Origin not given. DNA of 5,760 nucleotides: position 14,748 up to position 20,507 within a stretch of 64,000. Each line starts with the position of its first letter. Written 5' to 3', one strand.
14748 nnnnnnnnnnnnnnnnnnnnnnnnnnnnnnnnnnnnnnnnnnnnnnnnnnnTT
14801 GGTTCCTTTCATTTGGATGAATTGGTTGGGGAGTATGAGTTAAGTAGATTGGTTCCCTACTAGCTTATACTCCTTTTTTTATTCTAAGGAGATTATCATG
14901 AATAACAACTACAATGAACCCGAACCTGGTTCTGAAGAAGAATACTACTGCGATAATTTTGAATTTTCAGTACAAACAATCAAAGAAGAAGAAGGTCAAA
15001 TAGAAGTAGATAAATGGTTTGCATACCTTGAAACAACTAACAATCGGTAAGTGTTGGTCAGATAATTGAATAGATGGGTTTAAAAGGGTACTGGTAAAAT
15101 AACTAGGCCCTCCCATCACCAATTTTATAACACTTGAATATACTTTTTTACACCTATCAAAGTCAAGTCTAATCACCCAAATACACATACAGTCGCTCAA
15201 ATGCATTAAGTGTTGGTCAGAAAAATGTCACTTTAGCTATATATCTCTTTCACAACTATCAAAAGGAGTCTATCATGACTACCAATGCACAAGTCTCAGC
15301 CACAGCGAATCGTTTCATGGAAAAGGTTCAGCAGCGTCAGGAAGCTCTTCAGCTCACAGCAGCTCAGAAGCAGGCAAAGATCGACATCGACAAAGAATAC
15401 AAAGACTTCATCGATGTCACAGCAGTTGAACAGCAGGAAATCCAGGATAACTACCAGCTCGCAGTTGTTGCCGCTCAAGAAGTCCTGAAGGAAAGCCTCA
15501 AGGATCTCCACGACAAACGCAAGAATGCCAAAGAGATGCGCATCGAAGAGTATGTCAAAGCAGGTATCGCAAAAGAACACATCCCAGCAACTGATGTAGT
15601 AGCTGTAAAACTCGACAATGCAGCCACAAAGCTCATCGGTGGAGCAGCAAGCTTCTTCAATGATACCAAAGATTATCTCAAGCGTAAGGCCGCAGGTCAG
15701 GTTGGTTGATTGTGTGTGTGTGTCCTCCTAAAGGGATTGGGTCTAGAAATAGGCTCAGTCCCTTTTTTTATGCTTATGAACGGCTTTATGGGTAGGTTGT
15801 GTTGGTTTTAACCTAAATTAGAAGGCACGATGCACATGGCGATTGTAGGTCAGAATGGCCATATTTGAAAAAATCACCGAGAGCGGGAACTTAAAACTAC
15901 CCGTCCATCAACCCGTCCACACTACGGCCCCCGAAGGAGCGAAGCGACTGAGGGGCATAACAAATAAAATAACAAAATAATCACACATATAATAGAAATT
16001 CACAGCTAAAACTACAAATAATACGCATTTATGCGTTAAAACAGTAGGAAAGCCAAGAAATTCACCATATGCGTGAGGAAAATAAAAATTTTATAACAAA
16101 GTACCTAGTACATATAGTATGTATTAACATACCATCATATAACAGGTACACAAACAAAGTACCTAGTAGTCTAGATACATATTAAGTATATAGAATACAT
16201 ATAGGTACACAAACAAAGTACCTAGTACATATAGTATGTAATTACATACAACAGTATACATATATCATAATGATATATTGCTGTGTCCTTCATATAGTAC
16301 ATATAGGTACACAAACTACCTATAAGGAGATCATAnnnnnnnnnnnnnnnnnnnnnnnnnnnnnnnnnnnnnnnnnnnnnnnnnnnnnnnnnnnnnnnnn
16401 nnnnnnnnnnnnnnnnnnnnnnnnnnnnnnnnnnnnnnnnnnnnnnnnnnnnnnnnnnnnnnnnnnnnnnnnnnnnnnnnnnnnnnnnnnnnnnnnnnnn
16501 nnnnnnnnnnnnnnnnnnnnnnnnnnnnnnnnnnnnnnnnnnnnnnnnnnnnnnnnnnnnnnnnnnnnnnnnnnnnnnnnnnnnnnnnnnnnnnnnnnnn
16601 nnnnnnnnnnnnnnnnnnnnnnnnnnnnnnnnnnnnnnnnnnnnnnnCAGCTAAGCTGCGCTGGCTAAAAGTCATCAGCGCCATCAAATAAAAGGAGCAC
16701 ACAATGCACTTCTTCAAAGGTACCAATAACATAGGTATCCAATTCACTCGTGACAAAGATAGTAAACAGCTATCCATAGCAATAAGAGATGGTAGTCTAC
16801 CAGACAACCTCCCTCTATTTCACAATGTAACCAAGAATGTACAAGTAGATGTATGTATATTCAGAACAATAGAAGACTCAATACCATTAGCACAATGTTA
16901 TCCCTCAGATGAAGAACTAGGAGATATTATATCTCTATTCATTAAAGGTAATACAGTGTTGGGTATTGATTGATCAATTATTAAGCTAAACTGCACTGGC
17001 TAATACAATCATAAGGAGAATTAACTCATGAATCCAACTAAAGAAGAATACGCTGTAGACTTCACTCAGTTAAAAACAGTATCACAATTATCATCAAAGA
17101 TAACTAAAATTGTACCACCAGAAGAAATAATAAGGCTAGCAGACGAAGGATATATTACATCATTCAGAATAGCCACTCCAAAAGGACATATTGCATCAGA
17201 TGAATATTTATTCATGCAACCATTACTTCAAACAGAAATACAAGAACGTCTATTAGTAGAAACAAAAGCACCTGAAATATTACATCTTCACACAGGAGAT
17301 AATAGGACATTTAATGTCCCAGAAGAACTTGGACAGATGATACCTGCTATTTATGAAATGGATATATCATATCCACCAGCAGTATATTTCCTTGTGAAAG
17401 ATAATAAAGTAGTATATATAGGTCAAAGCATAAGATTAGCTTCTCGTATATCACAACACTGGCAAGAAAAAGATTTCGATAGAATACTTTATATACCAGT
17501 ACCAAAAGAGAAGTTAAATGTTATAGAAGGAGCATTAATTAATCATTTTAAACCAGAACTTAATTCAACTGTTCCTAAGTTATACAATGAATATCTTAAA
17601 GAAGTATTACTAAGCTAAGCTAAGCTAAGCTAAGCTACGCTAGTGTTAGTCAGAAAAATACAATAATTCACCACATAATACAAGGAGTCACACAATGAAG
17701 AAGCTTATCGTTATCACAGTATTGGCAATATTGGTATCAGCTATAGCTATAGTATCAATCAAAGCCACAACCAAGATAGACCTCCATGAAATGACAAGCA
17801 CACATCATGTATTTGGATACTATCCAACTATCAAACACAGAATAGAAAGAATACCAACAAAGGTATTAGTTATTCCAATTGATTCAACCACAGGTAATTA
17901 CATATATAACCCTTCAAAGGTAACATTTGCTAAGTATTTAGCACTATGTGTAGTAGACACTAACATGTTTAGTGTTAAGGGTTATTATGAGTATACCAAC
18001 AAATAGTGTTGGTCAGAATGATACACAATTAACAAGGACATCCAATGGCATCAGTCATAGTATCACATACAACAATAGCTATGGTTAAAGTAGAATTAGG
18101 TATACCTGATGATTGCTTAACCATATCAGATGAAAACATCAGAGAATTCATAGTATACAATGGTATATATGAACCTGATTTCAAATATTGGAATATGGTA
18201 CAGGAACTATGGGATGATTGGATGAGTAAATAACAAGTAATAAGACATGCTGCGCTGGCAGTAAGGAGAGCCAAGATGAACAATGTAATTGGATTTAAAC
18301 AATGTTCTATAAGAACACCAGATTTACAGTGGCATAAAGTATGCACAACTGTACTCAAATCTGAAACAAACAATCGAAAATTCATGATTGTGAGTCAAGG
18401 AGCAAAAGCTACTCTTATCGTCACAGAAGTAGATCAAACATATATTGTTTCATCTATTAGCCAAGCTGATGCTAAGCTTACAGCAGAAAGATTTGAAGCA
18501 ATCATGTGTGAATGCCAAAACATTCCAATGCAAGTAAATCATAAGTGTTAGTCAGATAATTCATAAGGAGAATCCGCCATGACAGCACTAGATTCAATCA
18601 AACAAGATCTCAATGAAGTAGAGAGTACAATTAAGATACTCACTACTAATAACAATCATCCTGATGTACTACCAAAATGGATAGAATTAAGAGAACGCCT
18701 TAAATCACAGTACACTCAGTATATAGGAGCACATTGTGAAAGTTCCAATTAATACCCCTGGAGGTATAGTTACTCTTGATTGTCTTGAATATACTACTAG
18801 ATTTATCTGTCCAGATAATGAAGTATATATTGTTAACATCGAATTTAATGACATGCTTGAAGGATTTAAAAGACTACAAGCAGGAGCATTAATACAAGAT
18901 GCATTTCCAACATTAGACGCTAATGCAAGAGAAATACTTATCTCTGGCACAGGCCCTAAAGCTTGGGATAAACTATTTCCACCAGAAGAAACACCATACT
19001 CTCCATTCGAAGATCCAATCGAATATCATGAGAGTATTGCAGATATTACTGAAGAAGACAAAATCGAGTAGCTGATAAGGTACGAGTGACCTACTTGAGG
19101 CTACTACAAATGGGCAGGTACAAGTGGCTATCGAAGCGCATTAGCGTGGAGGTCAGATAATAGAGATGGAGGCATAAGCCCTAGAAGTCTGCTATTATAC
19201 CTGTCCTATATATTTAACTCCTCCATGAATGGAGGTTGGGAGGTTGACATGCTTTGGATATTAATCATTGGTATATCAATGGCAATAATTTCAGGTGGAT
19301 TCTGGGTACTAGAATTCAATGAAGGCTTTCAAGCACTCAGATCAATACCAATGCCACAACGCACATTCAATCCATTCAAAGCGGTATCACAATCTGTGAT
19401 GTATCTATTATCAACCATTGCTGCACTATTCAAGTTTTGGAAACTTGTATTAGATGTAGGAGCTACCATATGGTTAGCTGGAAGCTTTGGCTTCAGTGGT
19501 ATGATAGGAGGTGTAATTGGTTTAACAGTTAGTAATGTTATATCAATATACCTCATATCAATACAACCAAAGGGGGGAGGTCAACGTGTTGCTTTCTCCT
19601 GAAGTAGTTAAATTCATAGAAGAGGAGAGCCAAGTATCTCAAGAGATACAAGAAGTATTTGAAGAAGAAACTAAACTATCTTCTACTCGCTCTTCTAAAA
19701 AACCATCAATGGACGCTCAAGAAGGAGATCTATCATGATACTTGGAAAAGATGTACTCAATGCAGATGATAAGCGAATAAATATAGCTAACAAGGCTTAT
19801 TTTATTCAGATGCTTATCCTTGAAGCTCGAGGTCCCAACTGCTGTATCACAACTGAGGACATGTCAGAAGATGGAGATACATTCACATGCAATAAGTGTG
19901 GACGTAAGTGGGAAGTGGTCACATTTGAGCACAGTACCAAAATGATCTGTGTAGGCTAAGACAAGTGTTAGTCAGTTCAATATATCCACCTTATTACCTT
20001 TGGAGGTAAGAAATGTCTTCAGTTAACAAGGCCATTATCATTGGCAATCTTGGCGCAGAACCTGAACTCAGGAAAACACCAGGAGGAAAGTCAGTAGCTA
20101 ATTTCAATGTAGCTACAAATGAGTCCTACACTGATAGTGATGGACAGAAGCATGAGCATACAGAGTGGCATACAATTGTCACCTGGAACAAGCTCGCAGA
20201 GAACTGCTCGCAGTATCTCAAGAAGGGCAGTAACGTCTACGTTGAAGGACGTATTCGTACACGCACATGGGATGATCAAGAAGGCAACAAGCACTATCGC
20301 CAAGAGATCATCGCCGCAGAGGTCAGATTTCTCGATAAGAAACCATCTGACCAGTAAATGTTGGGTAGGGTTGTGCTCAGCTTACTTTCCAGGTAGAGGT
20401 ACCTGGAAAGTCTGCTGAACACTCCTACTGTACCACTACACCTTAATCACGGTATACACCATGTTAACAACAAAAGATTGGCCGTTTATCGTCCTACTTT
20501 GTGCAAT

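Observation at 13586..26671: Conserved intergenic motif A, TA(A)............(W)AAW, in 8 copies upstream of early-region genes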

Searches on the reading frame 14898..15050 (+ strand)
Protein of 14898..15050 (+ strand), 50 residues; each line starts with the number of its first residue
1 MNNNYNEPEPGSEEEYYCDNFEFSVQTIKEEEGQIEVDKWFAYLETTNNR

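Call 67: search_protein_families(library=pfam, max_evalue=0.1, proteins=[window:14898-15050:+])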
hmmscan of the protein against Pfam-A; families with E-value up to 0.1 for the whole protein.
window:14898-15050:+ (50 aa): 0 families

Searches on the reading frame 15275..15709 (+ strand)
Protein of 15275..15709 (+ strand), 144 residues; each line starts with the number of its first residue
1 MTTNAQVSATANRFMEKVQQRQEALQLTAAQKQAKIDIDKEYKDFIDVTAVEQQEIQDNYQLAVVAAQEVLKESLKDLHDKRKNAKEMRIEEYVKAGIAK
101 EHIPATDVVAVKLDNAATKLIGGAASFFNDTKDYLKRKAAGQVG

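Call 11: search_protein_families(library=phrogs, proteins=[window:15275-15709:+], max_evalue=0.01)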
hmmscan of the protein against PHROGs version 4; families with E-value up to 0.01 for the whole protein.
window:15275-15709:+ (144 aa): 1 family
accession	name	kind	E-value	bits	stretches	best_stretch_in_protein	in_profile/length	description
phrog_13232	-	unknown function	0.0073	16.9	0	38-85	52-99/215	-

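Call 42: search_protein_families(library=pfam, max_evalue=0.05, proteins=[window:15275-15709:+])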
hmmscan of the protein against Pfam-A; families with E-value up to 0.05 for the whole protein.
window:15275-15709:+ (144 aa): 2 families
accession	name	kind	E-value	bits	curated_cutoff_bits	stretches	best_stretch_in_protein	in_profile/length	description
PF13869.12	NUDIX_2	-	0.037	13.8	27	0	57-140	8-92/188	Nucleotide hydrolase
PF25605.1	Phage_80a_gp11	-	0.046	14.4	27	0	112-143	12-43/76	Phage 80a gp11 protein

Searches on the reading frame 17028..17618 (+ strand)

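Call 11: search_protein_families(library=phrogs, proteins=[window:17028-17618:+], max_evalue=0.01)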
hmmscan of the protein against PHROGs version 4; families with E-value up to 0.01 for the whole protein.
window:17028-17618:+ (196 aa): 2 families
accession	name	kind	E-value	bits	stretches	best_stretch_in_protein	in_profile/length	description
phrog_1111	-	DNA, RNA and nucleotide metabolism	3.1e-05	24.8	1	118-142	37-61/139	endonuclease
phrog_19235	-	unknown function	0.0067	16.9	0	120-192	24-110/251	-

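Call 42: search_protein_families(library=pfam, max_evalue=0.05, proteins=[window:17028-17618:+])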
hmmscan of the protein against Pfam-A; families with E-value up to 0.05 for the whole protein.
window:17028-17618:+ (196 aa): 2 families
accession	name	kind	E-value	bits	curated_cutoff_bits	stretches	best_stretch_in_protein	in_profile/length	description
PF20815.3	GIY_YIG_2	-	0.00059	20.3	22.4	0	153-184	108-139/153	GIY-YIG catalytic domain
PF01541.30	GIY-YIG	-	0.00079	20.1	22.6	1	123-150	9-36/78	GIY-YIG catalytic domain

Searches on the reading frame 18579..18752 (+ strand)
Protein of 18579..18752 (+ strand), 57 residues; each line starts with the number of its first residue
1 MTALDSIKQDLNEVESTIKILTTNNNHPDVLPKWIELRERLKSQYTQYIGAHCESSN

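Call 67: search_protein_families(library=pfam, max_evalue=0.1, proteins=[window:18579-18752:+])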
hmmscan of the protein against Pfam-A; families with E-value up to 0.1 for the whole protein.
window:18579-18752:+ (57 aa): 2 families
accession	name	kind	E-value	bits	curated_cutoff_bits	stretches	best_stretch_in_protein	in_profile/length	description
PF17279.8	DUF5344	-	0.00088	20.2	27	1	2-49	13-60/87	Family of unknown function (DUF5344)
PF09177.16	STX6_10_61_N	-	0.01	16.8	29.4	1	2-47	48-93/99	Syntaxin 6/10/61, N-terminal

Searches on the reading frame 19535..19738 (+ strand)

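Call 67: search_protein_families(library=pfam, max_evalue=0.1, proteins=[window:19535-19738:+])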
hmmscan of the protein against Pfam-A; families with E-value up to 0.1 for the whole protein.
window:19535-19738:+ (67 aa): 3 families
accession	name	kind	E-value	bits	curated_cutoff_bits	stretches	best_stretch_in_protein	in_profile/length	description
PF20070.4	DUF6466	-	0.0041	18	25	1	6-61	32-87/146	Family of unknown function (DUF6466)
PF20042.4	DUF6444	-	0.039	15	27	1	31-62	27-57/85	Family of unknown function (DUF6444)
PF15400.11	TEX33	-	0.044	14.6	27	1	23-62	14-53/138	Testis-expressed sequence 33 protein family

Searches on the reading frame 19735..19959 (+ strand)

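Call 67: search_protein_families(library=pfam, max_evalue=0.1, proteins=[window:19735-19959:+])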
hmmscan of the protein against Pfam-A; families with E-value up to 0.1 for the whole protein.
window:19735-19959:+ (74 aa): 2 families
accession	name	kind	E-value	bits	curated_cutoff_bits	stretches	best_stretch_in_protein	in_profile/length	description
PF08271.17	Zn_Ribbon_TF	-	0.0065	16.4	29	1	34-61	4-31/43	TFIIB zinc-binding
PF21344.3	Zn_ribbon_LysW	-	0.041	14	27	1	38-64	10-36/46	Alpha-aminoadipate carrier protein LysW-like, globular domain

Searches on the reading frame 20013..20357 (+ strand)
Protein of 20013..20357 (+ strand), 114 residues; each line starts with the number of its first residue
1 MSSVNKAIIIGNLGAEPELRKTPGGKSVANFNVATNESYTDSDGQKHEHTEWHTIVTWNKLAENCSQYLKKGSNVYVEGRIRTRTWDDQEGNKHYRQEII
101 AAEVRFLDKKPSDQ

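Call 11: search_protein_families(library=phrogs, proteins=[window:20013-20357:+], max_evalue=0.01)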
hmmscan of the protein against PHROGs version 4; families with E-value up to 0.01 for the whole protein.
window:20013-20357:+ (114 aa): 5 families
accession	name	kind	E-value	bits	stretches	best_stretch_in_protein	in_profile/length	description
phrog_44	-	DNA, RNA and nucleotide metabolism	3e-49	169.2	1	1-114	84-197/271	single strand DNA binding protein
phrog_25370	-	unknown function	2.7e-09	37.6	1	4-50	2-48/48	-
phrog_26861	-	unknown function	5.7e-05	23.4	1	5-92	135-214/242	-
phrog_27667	-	DNA, RNA and nucleotide metabolism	0.00045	21.4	1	77-110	4-37/61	single strand DNA binding protein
phrog_4932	-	DNA, RNA and nucleotide metabolism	0.0047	18.1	1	54-108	39-92/117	single strand DNA binding protein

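Call 31: find_related_loci(query=window:20013-20357:+, collection=viral_contigs, flank=10000)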
Query window:20013-20357:+ (114 aa) in viral_contigs; peptide patterns used: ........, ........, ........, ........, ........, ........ (x = any residue, [..] = any of these).
101 stretches matched a pattern; 84 encode a relative of the query (tblastn E <= 1e-3); the best 80 are kept; 80 distinct loci.
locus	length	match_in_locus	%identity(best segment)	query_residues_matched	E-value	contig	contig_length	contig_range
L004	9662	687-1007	61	1-107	3e-43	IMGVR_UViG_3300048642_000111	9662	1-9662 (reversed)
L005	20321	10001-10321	61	1-107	3e-43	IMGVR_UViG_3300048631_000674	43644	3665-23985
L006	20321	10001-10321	60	1-107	4e-41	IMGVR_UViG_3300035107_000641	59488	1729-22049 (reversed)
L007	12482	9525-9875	54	1-114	1e-39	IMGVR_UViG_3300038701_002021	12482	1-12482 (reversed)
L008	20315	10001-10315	60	3-107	4e-39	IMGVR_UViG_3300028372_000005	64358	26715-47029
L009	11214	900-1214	56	1-110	1e-38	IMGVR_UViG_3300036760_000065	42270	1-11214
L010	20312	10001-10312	57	4-107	3e-38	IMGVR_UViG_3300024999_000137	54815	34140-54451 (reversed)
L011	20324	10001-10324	54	1-107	3e-37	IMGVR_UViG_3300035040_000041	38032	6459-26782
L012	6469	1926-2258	52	1-111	9e-36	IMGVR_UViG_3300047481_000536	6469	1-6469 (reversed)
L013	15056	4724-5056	51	1-111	5e-35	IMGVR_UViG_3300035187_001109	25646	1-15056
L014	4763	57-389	51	1-111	6e-35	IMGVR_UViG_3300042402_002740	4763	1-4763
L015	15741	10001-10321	50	4-110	4e-35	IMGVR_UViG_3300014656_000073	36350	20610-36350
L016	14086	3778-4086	55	4-107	4e-35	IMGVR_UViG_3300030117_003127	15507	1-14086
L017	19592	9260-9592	51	1-111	5e-35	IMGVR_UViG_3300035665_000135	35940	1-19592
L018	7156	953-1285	51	1-111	5e-35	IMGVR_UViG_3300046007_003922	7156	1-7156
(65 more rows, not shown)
